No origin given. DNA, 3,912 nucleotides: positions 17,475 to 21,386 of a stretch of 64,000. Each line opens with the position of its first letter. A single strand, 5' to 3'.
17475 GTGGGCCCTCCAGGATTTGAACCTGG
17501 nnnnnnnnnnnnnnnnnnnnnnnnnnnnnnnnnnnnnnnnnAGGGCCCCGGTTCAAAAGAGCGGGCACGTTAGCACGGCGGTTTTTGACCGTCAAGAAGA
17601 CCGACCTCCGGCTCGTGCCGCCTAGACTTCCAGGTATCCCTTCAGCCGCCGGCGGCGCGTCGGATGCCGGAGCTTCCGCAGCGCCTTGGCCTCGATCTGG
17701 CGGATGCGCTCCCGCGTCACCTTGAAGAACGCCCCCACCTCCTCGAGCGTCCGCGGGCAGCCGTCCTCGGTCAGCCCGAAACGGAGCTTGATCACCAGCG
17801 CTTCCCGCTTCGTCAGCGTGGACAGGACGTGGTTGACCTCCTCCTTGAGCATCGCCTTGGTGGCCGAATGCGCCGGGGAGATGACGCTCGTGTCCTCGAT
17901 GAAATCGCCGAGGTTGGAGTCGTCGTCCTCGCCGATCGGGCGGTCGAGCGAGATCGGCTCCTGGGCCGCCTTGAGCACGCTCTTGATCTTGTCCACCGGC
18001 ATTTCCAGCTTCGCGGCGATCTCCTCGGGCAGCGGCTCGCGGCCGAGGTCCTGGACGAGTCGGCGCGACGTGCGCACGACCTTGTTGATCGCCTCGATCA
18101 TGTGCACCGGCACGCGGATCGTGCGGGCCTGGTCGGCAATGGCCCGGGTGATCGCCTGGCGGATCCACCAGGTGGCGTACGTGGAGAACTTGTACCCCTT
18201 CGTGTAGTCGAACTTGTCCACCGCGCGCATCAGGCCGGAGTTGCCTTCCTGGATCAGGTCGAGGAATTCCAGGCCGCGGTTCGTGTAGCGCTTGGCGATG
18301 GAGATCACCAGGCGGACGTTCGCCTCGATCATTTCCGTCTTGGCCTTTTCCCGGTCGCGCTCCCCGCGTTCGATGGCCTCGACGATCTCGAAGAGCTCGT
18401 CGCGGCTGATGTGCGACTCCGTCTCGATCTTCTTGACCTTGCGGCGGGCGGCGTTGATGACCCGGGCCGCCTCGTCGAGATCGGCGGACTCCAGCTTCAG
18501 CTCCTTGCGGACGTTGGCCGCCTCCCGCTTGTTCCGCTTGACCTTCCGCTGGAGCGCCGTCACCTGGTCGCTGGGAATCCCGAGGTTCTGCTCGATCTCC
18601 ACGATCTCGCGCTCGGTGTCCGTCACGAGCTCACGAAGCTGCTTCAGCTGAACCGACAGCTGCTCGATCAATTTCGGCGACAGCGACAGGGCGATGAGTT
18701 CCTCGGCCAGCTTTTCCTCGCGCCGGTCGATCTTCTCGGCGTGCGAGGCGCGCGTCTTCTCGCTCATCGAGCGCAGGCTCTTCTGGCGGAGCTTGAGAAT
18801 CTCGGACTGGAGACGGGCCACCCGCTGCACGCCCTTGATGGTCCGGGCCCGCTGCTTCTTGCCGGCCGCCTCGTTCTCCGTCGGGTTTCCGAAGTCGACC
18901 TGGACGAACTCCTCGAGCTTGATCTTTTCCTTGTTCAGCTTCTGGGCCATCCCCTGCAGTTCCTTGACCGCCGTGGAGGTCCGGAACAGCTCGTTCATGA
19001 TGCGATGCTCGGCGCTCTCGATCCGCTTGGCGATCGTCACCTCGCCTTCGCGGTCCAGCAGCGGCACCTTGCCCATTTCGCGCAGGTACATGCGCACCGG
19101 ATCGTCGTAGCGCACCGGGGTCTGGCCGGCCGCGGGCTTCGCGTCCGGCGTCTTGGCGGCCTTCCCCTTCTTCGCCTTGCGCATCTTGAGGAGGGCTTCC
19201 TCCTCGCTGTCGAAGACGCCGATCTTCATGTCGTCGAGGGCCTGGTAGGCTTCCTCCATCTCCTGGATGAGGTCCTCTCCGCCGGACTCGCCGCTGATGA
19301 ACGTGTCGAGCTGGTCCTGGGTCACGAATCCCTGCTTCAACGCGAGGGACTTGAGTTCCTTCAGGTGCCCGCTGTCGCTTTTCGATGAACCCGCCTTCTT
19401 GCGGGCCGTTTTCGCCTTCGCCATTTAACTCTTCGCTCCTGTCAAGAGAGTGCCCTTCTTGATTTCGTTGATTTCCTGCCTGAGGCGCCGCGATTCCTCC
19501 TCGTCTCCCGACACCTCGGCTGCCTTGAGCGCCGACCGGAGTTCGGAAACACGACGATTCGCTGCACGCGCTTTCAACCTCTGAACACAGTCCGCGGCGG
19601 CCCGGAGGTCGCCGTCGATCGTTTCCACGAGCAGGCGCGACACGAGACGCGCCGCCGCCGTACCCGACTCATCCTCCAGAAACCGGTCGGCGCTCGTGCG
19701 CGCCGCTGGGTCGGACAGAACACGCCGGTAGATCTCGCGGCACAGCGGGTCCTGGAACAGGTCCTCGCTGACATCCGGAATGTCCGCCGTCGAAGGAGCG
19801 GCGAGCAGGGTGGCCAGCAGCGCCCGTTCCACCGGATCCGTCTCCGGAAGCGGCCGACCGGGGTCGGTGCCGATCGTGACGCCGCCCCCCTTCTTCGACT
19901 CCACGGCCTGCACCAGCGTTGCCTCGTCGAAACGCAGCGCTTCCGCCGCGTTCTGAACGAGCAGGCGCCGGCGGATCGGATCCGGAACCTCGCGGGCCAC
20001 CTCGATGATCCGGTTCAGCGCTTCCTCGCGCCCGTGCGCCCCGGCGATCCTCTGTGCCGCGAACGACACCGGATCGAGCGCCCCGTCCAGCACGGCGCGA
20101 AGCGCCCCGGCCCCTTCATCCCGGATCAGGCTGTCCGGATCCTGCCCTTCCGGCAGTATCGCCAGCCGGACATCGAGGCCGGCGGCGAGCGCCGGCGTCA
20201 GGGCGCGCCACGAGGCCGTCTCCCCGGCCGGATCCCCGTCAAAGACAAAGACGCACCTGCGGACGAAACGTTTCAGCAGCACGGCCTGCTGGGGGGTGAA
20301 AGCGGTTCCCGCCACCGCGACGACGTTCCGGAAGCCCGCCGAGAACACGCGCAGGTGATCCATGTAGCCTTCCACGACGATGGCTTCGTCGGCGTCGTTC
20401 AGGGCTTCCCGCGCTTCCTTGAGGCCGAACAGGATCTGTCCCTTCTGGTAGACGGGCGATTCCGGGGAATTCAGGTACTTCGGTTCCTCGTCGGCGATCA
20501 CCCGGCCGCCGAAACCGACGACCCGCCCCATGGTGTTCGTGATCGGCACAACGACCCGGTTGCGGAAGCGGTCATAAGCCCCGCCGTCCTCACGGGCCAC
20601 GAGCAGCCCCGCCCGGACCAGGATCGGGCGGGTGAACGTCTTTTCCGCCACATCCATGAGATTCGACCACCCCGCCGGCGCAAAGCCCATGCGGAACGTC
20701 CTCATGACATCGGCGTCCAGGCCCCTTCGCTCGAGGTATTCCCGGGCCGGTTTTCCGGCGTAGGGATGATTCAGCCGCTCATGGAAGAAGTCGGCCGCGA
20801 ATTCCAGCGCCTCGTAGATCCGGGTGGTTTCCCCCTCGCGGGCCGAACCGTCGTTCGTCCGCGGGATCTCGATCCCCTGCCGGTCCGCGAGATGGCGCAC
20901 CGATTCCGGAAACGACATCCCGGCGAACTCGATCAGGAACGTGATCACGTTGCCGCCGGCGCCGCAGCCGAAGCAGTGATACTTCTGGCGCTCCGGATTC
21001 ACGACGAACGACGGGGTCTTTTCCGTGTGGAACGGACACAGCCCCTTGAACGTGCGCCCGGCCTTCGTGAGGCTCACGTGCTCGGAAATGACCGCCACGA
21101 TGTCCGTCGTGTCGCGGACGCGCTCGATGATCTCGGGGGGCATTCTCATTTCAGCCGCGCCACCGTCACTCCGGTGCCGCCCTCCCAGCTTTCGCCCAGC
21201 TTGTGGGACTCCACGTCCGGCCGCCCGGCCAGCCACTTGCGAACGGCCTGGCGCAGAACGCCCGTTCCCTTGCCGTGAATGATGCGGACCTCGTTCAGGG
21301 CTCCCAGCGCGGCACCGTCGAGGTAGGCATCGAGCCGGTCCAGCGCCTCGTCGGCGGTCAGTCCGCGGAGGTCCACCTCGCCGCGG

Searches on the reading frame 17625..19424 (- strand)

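Call 66: search_protein_families(library=pfam, proteins=[window:17625-19424:-], max_evalue=0.00001)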
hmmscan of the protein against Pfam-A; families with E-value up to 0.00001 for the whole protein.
window:17625-19424:- (600 aa): 5 families
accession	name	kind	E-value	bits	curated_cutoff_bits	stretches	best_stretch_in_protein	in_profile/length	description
PF04539.22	Sigma70_r3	-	9.4e-29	99.8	25.3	1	444-520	1-77/78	Sigma-70 region 3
PF04542.20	Sigma70_r2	-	4.3e-24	84.5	24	1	365-435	1-71/71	Sigma-70 region 2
PF04545.22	Sigma70_r4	-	1.5e-17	63.3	24.1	1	533-587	1-50/50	Sigma-70, region 4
PF00140.25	Sigma70_r1_2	-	5e-13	49.2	22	1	108-136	1-29/34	Sigma-70 factor, region 1.2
PF04546.19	Sigma70_ner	-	2.7e-06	27.9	29.7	1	152-334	4-210/210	Sigma-70, non-essential region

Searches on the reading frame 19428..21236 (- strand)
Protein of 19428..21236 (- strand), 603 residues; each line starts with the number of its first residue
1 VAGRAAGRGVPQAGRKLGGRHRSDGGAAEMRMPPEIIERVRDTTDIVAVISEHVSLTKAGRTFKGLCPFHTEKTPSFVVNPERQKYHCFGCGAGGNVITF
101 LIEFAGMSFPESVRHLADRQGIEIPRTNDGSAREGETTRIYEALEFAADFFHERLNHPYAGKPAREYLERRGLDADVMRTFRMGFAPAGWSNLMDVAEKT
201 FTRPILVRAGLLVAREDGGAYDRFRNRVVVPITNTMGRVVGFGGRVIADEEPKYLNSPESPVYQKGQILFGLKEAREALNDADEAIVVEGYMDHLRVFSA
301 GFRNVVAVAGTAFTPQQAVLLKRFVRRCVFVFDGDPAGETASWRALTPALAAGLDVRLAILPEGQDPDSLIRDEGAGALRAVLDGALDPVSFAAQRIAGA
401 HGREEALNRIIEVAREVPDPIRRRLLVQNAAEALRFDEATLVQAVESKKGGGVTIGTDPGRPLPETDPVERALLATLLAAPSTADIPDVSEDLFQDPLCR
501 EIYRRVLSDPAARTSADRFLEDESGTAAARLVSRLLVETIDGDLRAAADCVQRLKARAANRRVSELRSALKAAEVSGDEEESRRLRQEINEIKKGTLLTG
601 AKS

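Call 66: search_protein_families(library=pfam, proteins=[window:19428-21236:-], max_evalue=0.00001)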
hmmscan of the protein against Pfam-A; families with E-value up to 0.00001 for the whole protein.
window:19428-21236:- (603 aa): 6 families
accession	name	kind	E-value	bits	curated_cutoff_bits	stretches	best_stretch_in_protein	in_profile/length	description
PF08275.17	DNAG_N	-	4.1e-39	134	26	1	150-276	1-128/128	DNA primase catalytic core, N-terminal domain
PF01807.25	Zn_ribbon_DnaG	-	1.7e-35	121.2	24.9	1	34-127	3-96/98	CHC2 zinc finger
PF13662.12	Toprim_4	-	6.1e-16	58.8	25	1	284-357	2-82/85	Toprim domain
PF13155.12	Toprim_2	-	7.2e-16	58.8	22.1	1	286-370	1-87/88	Toprim-like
PF01751.28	Toprim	-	4.7e-09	36.7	23.1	1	284-349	1-83/96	Toprim domain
PF13362.12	Toprim_3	-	9.6e-08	32.8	27.2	1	285-376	2-94/95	Toprim domain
